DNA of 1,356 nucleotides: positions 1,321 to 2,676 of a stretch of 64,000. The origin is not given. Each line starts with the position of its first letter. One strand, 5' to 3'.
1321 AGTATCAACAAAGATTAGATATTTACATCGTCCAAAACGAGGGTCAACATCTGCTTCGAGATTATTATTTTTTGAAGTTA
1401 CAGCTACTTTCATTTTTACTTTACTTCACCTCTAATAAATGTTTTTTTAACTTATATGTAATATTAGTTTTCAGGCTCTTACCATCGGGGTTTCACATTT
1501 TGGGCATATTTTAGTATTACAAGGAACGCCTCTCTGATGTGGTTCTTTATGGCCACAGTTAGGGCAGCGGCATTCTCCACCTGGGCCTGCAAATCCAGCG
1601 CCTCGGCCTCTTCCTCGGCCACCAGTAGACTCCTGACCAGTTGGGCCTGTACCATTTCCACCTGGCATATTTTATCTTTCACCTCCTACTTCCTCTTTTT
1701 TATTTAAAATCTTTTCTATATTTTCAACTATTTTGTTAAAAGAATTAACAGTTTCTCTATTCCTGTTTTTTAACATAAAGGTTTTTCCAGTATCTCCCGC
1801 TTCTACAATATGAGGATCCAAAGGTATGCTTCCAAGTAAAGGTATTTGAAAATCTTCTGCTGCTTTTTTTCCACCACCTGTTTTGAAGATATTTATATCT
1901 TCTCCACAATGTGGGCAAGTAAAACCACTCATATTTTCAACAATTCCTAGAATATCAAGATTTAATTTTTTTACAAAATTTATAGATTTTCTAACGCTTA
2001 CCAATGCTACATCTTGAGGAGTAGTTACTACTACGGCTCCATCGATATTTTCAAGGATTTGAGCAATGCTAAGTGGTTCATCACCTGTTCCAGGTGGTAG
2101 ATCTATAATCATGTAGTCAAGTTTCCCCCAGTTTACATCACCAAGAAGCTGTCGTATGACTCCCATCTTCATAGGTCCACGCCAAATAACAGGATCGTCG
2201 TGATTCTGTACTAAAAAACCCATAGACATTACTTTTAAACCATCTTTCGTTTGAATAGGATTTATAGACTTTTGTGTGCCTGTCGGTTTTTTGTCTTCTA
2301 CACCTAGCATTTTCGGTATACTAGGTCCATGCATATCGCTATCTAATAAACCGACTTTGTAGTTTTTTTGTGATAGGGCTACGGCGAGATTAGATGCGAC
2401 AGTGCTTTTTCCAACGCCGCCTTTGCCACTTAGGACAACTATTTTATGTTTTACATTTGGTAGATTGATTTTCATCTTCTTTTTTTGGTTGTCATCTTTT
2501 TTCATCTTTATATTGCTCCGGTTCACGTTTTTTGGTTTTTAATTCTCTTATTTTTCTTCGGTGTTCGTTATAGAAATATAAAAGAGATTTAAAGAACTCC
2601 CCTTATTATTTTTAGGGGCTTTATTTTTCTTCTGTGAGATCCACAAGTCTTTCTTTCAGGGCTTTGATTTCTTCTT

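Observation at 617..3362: Conserved but uncharacterised 'NifX-like x2 / DUF5320 x2 / Mrp-NBP35 / DUF134' operon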

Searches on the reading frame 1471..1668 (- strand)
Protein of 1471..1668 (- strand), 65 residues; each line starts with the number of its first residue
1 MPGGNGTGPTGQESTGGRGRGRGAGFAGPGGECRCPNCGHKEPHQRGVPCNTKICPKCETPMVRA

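Call 3: search_protein_families(library=pfam, proteins=[window:1471-1668:-], max_evalue=0.01)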
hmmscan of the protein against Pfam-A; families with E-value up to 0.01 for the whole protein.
window:1471-1668:- (65 aa): 1 family
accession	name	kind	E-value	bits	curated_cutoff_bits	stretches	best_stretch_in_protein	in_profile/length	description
PF13248.11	Zn_ribbon_3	-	0.0037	17.1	27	0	33-43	3-14/26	zinc-ribbon domain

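Call 4: search_protein_families(library=ncbifam, proteins=[window:1471-1668:-], max_evalue=0.01)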
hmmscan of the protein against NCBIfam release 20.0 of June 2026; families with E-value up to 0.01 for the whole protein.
window:1471-1668:- (65 aa): 0 families

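Call 7: search_protein_families(library=pfam, proteins=[window:1471-1668:-], max_evalue=10)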
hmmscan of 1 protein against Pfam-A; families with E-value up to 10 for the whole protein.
window:1471-1668:- (65 aa): 11 families
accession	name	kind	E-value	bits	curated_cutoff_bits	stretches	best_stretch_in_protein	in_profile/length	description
PF13248.11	Zn_ribbon_3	-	0.0037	17.1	27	2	33-43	3-14/26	zinc-ribbon domain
PF17253.7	DUF5320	-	0.015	16.9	27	1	1-39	1-38/99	Family of unknown function (DUF5320)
PF06677.18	Auto_anti-p27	-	0.024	15.2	24.1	1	53-64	16-27/40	Sjogren's syndrome/scleroderma autoantigen 1 (Autoantigen p27)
PF14319.11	Zn_Tnp_IS91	-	0.033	14.6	26.3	1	32-60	38-64/90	Transposase zinc-binding domain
PF13717.11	Zn_ribbon_4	-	0.093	13.1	30.3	1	30-41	23-34/36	zinc-ribbon domain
PF13453.11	Zn_ribbon_TFIIB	-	0.094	12.6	22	2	54-63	1-10/41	Transcription factor zinc-finger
PF09723.15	Zn_ribbon_8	-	0.14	12.7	34.4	1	34-64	7-39/41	Zinc ribbon domain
PF01155.25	HypA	-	0.53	10.8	28.9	1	31-63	69-97/112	Hydrogenase/urease nickel incorporation, metallochaperone, hypA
PF18551.6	TackOD1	-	0.56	10.2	32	1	34-63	106-135/188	Thaumarchaeal output domain 1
PF04606.18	Ogr_Delta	-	2.4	8.6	26.3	0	55-63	2-10/47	Ogr/Delta-like zinc finger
PF07282.18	Cas12f1-like_TNB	-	3.5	8.3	26.3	1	34-62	30-50/60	Cas12f1-like, TNB domain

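Call 90: search_protein_representatives(protein=window:1471-1668:-)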
Query: 65 residues. Proteins with E-value up to 0.001 (for the whole library): 929; up to 1e-10: 31; up to 1e-30: 0. The best 150 are listed.
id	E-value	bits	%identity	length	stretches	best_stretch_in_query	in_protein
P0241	7.7e-21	89.7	47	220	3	27-64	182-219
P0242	2.6e-19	84.8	42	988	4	14-65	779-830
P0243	3.0e-19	84.6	78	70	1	1-65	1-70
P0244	8.5e-18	80.0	56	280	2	18-64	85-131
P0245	2.6e-16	75.3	40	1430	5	11-64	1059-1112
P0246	3.2e-15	71.8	53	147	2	29-64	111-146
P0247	4.0e-14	68.3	49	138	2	14-64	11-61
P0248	6.7e-14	67.6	62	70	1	1-64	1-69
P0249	1.3e-13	66.7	49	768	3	23-62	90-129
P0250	2.6e-13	65.8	53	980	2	23-64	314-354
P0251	4.1e-13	65.1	65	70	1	19-64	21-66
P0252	5.3e-13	64.8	57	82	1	2-64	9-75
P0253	7.2e-13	64.4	52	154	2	33-62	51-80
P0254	1.1e-12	63.8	47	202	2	18-64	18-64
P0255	2.7e-12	62.5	40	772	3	4-65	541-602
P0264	2.8e-11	59.3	64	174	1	1-64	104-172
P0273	1.1e-10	57.4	60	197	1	4-64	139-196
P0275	1.7e-10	56.8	54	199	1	2-64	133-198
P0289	1.0e-09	54.4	57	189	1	11-64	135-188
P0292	1.1e-09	54.2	53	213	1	6-64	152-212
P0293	1.2e-09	54.2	55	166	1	1-65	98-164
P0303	2.4e-09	53.2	58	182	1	8-64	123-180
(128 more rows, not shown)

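Call 91: search_protein_families(library=pfam, proteins=[P0264, P0273, P0275, P0289, P0292, P0293, P0303, P0241, P0244, P0242], max_evalue=0.001)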
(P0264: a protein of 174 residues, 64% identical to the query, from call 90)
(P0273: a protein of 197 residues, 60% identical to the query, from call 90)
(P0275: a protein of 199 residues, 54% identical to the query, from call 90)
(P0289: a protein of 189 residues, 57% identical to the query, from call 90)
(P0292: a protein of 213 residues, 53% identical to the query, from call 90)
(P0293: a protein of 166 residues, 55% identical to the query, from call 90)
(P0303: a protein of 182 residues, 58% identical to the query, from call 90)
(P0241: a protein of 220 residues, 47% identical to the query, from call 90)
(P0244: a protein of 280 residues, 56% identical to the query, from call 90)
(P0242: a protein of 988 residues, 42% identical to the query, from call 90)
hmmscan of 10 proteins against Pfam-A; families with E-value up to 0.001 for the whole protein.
P0264 (174 aa): 4 families
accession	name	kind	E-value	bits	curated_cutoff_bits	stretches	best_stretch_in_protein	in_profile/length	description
PF02001.22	DUF134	-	1.7e-21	77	27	1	3-93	6-94/98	Protein of unknown function DUF134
PF13551.12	HTH_29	-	5e-05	23.7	28.1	1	47-88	9-51/64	Winged helix-turn helix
PF08281.18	Sigma70_r4_2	-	0.00036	20.6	25.7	1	40-76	17-53/54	Sigma-70, region 4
PF13384.12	HTH_23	-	0.00038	20.6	24.6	1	39-70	8-38/50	Homeodomain-like domain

P0273 (197 aa): 1 family
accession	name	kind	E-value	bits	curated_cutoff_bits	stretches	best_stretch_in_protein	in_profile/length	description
PF02579.22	Nitro_FeMo-Co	-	5.1e-05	23.9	26.3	1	10-96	3-93/94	Dinitrogenase iron-molybdenum cofactor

P0275 (199 aa): 0 families

P0289 (189 aa): 1 family
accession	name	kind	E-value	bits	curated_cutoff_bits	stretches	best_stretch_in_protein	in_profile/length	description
PF02579.22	Nitro_FeMo-Co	-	6e-10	39.7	26.3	1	10-96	3-94/94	Dinitrogenase iron-molybdenum cofactor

P0292 (213 aa): 1 family
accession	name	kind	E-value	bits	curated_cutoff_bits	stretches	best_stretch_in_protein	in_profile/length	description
PF02579.22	Nitro_FeMo-Co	-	9.7e-08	32.7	26.3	1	27-114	2-93/94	Dinitrogenase iron-molybdenum cofactor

P0293 (166 aa): 1 family
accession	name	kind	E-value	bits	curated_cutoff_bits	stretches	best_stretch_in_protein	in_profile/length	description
PF02001.22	DUF134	-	5.9e-22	78.5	27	1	3-90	6-91/98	Protein of unknown function DUF134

P0303 (182 aa): 0 families

P0241 (220 aa): 1 family
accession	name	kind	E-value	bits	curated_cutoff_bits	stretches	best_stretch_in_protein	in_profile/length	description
PF14354.12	Lar_restr_allev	-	5.3e-06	27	28.6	0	56-96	6-50/58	Restriction alleviation protein Lar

P0244 (280 aa): 4 families
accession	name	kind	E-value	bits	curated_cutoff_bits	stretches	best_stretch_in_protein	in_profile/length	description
PF13240.11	Zn_Ribbon_1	-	4.8e-07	29.8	25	0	101-111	1-11/23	zinc-ribbon domain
PF03119.21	DNA_ligase_ZBD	-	5.8e-07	29.7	25.8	0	121-135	1-15/27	NAD-dependent DNA ligase C4 zinc finger domain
PF13248.11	Zn_ribbon_3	-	3.9e-05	23.4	27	0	33-49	5-20/26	zinc-ribbon domain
PF07282.18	Cas12f1-like_TNB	-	8.8e-05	23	26.3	0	31-64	29-54/60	Cas12f1-like, TNB domain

P0242 (988 aa): 5 families
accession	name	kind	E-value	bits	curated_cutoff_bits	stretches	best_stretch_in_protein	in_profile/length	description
PF13180.12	PDZ_2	-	2.2e-27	95.6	27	2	51-139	2-78/80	PDZ domain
PF17820.7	PDZ_6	-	2.9e-19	69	27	2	77-129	2-53/54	PDZ domain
PF00595.29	PDZ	-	2.4e-13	50.7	23.2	1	52-128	12-80/81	PDZ domain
PF02579.22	Nitro_FeMo-Co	-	5.1e-08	33.6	26.3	1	860-942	8-92/94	Dinitrogenase iron-molybdenum cofactor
PF14685.13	PDZ_Tricorn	-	0.00022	21.6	25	0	82-137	29-86/88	Tricorn protease PDZ domain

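Call 96: search_solved_structures(query=window:1471-1668:-, max_evalue=5, show_alignments=2)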
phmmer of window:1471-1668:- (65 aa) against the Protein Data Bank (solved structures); distinct sequences matched with E-value up to 5: 6.
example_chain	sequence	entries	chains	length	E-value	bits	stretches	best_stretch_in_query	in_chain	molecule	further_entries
5gup_Y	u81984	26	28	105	0.071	16.6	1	15-52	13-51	NADH dehydrogenase [ubiquinone] 1 beta subcomplex subunit 2, mitochondrial | NADH:ubiquinone oxidoreductase subunit B2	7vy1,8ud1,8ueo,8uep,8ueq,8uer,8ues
9fs6_b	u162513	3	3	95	0.35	14.4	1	19-56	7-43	LSU ribosomal protein S26E (Rps26E)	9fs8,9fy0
9yyg_A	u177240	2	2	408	0.44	14.1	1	34-61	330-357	AI-designed RNA-guided nuclease | AI-generated RNA-guided nuclease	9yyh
9p9v_A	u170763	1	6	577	3.4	11.3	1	4-58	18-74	ATP-dependent clpX-like chaperone, mitochondrial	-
9ykx_A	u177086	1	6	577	3.4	11.3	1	4-58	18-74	ATP-dependent clpX-like chaperone, mitochondrial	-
9fhl_C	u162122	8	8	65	4.2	11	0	29-43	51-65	Small zinc finger protein HVO-2753-like zinc-binding pocket domain-containing protein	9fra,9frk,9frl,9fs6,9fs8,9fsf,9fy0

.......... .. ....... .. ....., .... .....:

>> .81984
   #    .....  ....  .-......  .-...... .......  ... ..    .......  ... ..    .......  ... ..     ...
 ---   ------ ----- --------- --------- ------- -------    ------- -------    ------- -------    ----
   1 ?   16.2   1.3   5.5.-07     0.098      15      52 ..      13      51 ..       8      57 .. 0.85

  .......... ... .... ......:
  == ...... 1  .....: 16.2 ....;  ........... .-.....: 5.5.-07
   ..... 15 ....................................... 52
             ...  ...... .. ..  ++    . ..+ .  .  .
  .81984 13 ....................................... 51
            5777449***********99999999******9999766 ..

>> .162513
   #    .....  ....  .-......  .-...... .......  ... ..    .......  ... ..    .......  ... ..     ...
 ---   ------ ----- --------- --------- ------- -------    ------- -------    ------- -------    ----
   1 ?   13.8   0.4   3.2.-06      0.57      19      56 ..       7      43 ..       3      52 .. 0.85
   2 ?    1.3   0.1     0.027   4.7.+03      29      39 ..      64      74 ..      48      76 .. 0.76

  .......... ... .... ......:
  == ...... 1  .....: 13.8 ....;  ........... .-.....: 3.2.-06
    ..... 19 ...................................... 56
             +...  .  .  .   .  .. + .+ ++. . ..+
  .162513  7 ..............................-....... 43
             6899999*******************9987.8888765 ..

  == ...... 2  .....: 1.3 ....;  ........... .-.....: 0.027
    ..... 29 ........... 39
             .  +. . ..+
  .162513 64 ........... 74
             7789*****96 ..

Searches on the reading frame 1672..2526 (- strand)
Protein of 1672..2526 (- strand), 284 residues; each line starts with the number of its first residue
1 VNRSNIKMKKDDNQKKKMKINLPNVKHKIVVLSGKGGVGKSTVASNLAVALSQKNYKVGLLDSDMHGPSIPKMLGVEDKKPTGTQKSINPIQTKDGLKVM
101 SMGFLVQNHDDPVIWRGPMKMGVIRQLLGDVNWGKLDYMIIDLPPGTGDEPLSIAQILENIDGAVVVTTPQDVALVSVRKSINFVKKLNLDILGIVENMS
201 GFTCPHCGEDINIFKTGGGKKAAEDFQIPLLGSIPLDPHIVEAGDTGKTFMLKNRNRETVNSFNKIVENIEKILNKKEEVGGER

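Call 3: search_protein_families(library=pfam, proteins=[window:1672-2526:-], max_evalue=0.01)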
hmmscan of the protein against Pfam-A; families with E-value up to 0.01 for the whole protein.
window:1672-2526:- (284 aa): 18 families
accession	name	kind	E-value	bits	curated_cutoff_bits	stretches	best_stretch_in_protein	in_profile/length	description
PF10609.15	ParA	-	6.6e-107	356.9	27.1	1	24-270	1-245/246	NUBPL iron-transfer P-loop NTPase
PF01656.29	CbiA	-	1.3e-14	54.7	25.4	1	29-249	1-124/125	CobQ/CobB/MinD/ParA nucleotide binding domain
PF13614.12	AAA_31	-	1.2e-11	45.3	27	1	28-189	3-168/177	AAA domain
PF02374.21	ArsA_ATPase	-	6e-08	32.7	24.3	1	27-64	1-38/305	Anion-transporting ATPase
PF09140.17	MipZ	-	1.2e-06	28.5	20.7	1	27-75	1-49/262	ATPase MipZ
PF20720.3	nSTAND3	-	6e-06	26.5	27.2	1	26-59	16-49/155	Novel STAND NTPase 3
PF00142.24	Fer4_NifH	-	2e-05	24.7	25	1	29-65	2-38/271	4Fe-4S iron sulfur cluster binding proteins, NifH/frxC family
PF25199.1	nSTAND_NTPase5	-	3.7e-05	24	34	1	7-68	21-83/145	Novel STAND NTPase 5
PF13481.12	AAA_25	-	0.00016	21.8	27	1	25-53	29-59/195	AAA domain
PF01583.26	APS_kinase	-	0.00033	21.2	21.1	1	28-79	3-54/152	Adenylylsulphate kinase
PF03193.22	RsgA_GTPase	-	0.001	19.4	30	1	13-54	92-133/174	RsgA GTPase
PF13500.12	AAA_26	-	0.0012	19.2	27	0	28-60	2-34/198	AAA domain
PF08433.16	KTI12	-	0.0013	18.7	22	1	29-67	3-41/271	Chromatin associated protein KTI12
PF06414.18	Zeta_toxin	-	0.0015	18.4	22.3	1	18-84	8-72/199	Zeta toxin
PF07728.20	AAA_5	-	0.0027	18.1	22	1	30-66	2-38/139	AAA domain (dynein-related subfamily)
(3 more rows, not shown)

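Call 4: search_protein_families(library=ncbifam, proteins=[window:1672-2526:-], max_evalue=0.01)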
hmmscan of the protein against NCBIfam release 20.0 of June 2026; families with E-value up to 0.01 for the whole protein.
window:1672-2526:- (284 aa): 46 families (the best 25 are shown)
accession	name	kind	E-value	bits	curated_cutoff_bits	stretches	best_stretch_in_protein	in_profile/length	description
NF041136.1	MrpORP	equivalog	2.2e-118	395.7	450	1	24-279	3-257/365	iron-sulfur cluster carrier protein MrpORP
NF008669.0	PRK11670.1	equivalog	3.5e-76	256.5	348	1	17-277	98-356/369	iron-sulfur cluster carrier protein ApbC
TIGR01969.1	minD_arch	subfamily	5.3e-23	81.5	201.75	1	29-277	3-237/251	cell division ATPase MinD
TIGR01968.1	minD_bact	equivalog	2.3e-16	59.9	212.9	2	29-78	4-53/261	septum site-determining protein MinD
NF041546.1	ParA_partition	equivalog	5.5e-12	45.7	180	1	29-66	2-39/203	ParA family partition ATPase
TIGR01007.1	eps_fam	subfamily_domain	1.4e-11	44.4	108.05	1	27-198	17-188/204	polysaccharide biosynthesis tyrosine autokinase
NF047398.1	AAA_KGGVGR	domain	3.3e-10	40.6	90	1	29-84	5-61/190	KGGVGR-motif variant AAA ATPase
TIGR03815.1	CpaE_hom_Actino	equivalog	1.4e-09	37.6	154.45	1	29-194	114-278/340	septum site-determining protein Ssd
TIGR03371.1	cellulose_yhjQ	equivalog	3.4e-09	36.6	157.85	1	28-182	3-158/246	cellulose biosynthesis protein BcsQ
TIGR04291.1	arsen_driv_ArsA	equivalog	1.3e-08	34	650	1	8-64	301-357/565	arsenical pump-driving ATPase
NF008079.0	PRK10818.1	equivalog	4.2e-08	32.9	508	1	28-78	4-54/270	septum site-determining protein MinD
TIGR03018.1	pepcterm_TyrKin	hypoth_equivalog_domain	4.2e-08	32.8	230.65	1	25-80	34-90/207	XrtA-associated tyrosine autokinase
NF033200.1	F430_CfbC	exception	2.1e-07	30.6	402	1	29-65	2-38/260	Ni-sirohydrochlorin a,c-diamide reductive cyclase ATP-dependent reductase subunit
NF009701.0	PRK13230.1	subfamily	2e-06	27.1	350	1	30-65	4-39/291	nitrogenase reductase-like protein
NF053622.1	ATPseBagAMYCTU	equivalog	3e-06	26.9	400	1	26-76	6-55/325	ATPase BagA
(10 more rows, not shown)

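Call 97: search_solved_structures(query=window:1672-2505:-, max_evalue=1e-20)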
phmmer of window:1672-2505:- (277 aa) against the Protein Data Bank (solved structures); distinct sequences matched with E-value up to 1e-20: 5.
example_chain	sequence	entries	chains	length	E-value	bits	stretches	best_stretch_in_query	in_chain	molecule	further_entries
6g2g_A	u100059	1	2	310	4.3e-71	243.2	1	14-266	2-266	Cytosolic Fe-S cluster assembly factor CFD1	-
2ph1_A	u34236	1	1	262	4.3e-65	223.5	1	10-241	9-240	Nucleotide-binding protein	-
3kb1_A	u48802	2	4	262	1.9e-62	214.8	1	11-242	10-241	Nucleotide-binding protein | Iron-sulfur cluster carrier protein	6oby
8zkc_A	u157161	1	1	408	8.4e-62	212.7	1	13-263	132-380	Iron-sulfur cluster carrier protein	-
3vx3_A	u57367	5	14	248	2.4e-35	125.9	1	11-233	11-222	ATPase involved in chromosome partitioning, ParA/MinD family, Mrp homolog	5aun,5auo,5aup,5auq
